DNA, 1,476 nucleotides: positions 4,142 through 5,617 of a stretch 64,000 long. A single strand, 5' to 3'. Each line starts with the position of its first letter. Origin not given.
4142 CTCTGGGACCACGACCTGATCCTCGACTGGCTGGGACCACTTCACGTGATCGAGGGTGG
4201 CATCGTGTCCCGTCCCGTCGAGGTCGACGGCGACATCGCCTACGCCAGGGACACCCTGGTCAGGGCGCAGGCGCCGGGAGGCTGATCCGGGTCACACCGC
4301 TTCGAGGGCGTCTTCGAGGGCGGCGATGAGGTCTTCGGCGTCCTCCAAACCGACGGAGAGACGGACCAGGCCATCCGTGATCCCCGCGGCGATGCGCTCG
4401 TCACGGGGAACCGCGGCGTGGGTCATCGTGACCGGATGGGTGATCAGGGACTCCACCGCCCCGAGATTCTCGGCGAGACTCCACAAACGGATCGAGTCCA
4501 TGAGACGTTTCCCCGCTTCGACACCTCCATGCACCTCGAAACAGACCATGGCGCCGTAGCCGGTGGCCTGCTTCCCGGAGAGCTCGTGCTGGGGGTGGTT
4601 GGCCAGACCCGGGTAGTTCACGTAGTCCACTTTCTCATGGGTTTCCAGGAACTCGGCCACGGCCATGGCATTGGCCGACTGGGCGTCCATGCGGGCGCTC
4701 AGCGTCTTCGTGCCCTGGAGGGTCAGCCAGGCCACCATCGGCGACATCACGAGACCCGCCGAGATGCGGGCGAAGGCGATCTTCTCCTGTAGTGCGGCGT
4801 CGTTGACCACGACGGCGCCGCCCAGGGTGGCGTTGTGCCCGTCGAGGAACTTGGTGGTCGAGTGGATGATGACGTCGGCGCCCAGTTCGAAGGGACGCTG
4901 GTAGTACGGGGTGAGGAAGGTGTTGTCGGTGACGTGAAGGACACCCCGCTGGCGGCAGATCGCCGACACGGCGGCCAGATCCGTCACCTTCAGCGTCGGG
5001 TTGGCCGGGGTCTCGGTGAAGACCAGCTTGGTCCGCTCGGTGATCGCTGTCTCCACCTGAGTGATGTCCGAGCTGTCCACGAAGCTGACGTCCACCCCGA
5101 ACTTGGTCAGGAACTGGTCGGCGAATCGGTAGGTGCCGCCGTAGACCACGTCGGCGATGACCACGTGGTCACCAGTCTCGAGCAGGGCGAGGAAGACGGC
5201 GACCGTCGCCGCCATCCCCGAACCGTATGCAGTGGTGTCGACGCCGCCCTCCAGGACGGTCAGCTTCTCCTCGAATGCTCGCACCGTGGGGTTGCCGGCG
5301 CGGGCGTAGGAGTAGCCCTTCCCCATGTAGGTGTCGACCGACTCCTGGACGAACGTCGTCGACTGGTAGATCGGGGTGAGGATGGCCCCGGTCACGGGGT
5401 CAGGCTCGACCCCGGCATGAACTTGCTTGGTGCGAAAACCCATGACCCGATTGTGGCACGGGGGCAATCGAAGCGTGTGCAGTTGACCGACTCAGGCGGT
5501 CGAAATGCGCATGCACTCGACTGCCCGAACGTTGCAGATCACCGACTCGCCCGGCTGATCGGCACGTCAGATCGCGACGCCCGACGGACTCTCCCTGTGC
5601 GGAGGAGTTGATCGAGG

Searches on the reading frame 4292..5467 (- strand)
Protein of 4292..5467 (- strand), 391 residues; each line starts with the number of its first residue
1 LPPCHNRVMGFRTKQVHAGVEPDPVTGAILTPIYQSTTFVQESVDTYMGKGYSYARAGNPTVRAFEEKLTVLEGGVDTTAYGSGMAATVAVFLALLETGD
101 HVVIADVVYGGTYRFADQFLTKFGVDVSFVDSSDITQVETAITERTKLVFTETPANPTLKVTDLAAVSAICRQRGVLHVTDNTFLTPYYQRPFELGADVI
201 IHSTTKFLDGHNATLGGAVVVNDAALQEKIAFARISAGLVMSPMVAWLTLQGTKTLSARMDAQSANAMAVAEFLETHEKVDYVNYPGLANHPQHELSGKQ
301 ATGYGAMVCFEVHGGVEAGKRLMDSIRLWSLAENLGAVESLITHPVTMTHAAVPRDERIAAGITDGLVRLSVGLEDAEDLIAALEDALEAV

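Call 41: search_protein_families(library=pfam, proteins=[window:4292-5467:-])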
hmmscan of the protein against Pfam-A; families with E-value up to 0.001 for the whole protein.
window:4292-5467:- (391 aa): 4 families
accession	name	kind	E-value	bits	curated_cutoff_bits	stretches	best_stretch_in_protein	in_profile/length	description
PF01053.26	Cys_Met_Meta_PP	-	4e-144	480.3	27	1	13-389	2-381/381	Cys/Met metabolism PLP-dependent enzyme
PF00155.27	Aminotran_1_2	-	7.9e-09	35.6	19.7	1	57-223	38-235/361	Aminotransferase class I and II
PF01041.23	DegT_DnrJ_EryC1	-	1.1e-06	28.6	19.8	1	60-234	24-199/360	DegT/DnrJ/EryC1/StrS aminotransferase family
PF00266.25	Aminotran_5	-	9.4e-05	22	21.5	1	90-237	76-228/371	Aminotransferase class-V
